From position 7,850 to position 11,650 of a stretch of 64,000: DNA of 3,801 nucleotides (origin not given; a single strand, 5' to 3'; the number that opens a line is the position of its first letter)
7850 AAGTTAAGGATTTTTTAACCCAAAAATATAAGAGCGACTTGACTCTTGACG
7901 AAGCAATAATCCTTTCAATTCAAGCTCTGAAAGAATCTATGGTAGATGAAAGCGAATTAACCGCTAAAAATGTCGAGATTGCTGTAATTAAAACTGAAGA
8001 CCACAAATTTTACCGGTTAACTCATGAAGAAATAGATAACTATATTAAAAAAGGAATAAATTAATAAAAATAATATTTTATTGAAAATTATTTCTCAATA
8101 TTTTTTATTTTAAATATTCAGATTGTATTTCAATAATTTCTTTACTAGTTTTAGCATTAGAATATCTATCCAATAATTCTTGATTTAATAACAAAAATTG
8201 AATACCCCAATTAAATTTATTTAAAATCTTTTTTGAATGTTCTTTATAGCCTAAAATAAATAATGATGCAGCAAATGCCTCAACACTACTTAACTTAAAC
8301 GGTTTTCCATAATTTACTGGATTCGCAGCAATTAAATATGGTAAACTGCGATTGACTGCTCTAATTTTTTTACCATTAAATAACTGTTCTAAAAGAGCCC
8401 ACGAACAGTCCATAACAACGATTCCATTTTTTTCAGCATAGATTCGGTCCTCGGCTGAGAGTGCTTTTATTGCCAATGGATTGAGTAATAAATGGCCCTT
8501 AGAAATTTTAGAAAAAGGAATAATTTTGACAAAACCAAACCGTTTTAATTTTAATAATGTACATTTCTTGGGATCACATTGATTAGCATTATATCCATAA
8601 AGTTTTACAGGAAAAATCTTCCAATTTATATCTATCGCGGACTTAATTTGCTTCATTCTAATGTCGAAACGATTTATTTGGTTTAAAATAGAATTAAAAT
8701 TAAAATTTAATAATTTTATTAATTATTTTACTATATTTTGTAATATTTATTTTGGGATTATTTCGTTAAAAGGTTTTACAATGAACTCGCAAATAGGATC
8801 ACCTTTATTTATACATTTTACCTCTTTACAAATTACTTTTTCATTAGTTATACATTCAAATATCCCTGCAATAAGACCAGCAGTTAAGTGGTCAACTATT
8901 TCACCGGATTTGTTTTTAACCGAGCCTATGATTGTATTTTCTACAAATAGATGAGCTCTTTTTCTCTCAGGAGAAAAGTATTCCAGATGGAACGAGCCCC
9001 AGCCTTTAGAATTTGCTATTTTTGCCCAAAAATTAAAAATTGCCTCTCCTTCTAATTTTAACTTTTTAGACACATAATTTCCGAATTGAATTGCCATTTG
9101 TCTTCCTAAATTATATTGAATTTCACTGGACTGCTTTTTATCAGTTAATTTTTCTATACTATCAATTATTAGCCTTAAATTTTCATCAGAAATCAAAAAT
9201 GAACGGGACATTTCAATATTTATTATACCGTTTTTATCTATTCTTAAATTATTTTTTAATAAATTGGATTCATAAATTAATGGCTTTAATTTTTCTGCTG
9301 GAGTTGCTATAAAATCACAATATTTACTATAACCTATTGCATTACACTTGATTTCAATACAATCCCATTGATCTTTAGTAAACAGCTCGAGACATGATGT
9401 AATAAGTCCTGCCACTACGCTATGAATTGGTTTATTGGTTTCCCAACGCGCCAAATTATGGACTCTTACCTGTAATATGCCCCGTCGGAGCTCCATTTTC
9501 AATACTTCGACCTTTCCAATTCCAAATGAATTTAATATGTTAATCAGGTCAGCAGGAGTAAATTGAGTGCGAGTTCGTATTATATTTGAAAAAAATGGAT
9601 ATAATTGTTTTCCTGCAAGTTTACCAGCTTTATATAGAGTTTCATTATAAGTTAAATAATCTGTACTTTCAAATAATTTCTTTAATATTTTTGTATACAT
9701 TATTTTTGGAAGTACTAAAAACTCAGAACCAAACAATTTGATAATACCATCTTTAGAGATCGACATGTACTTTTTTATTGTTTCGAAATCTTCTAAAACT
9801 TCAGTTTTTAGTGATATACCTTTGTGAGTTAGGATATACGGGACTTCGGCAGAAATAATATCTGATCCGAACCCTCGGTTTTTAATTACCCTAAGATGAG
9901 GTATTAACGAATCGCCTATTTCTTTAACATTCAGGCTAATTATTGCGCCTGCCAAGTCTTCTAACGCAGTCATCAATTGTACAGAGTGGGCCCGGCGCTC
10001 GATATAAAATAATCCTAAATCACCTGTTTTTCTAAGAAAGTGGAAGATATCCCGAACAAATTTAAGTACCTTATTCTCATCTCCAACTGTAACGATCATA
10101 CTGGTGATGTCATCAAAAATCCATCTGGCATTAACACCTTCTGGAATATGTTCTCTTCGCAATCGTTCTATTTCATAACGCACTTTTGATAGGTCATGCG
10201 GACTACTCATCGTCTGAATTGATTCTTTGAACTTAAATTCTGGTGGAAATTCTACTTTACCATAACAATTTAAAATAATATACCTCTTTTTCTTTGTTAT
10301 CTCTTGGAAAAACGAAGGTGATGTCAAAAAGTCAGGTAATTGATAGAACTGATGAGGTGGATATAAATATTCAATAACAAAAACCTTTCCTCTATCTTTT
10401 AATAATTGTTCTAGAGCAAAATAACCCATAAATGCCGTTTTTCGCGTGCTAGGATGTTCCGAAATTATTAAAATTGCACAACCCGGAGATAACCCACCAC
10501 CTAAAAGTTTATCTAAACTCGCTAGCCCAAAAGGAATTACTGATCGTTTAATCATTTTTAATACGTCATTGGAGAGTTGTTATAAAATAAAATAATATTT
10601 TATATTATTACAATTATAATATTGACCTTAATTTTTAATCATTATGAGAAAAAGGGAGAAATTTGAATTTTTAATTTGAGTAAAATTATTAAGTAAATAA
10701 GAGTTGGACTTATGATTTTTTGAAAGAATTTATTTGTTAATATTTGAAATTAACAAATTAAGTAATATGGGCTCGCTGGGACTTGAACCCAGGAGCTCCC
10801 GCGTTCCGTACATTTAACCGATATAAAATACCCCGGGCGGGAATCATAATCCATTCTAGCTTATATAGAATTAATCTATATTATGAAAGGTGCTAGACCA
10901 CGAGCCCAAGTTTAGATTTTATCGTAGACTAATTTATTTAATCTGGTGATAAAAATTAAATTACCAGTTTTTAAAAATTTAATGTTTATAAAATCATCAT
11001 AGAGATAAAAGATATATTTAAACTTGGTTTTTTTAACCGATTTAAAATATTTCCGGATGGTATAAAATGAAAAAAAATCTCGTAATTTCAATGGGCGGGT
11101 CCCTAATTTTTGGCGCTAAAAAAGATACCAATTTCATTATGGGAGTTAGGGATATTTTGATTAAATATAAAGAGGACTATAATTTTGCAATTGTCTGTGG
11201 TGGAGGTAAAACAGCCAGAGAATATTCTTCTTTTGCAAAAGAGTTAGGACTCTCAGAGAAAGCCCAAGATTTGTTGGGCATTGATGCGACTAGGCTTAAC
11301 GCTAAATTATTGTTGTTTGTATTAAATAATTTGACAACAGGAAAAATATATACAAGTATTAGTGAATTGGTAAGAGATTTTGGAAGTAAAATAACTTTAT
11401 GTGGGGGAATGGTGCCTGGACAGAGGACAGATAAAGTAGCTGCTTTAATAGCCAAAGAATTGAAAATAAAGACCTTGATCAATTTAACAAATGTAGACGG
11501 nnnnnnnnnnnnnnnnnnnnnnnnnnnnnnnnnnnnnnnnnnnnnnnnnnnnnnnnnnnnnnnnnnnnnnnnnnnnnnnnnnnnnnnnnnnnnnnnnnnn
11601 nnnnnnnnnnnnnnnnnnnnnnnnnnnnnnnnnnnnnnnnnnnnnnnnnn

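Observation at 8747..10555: KaiC/RecA-like domain with degenerate P-loop fused to tandem V4R (TRAPP/Bet3-like) domains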

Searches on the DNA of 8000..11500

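Call 15: search_rna_families(source=window, start=8000, end=11500, threshold=evalue, max_evalue=1)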
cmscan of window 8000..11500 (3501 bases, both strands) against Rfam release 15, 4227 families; matches with E-value up to 1: 2.
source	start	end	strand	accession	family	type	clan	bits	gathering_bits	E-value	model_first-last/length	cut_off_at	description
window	10677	10801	+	RF02194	HPnc0260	Gene; antisense;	-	36.2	59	0.18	1-156/156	no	Bacterial antisense RNA HPnc0260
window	10776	10793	-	RF00023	tmRNA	Gene;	CL00001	11.4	47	0.11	346-363/374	no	transfer-messenger RNA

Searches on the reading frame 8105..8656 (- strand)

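Call 72: search_protein_families(library=pfam, proteins=[window:8105-8656:-], max_evalue=0.00001)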
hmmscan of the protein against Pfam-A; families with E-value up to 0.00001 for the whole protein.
window:8105-8656:- (183 aa): 2 families
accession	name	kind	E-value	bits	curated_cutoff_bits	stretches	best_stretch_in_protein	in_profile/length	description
PF04034.18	Ribo_biogen_C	-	1.9e-47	160.6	29.9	1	57-182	2-127/127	Ribosome biogenesis protein, C-terminal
PF04068.21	Fer4_RLI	-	7.3e-10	38.8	23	1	19-45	3-29/35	Possible Fer4-like domain in RNase L inhibitor, RLI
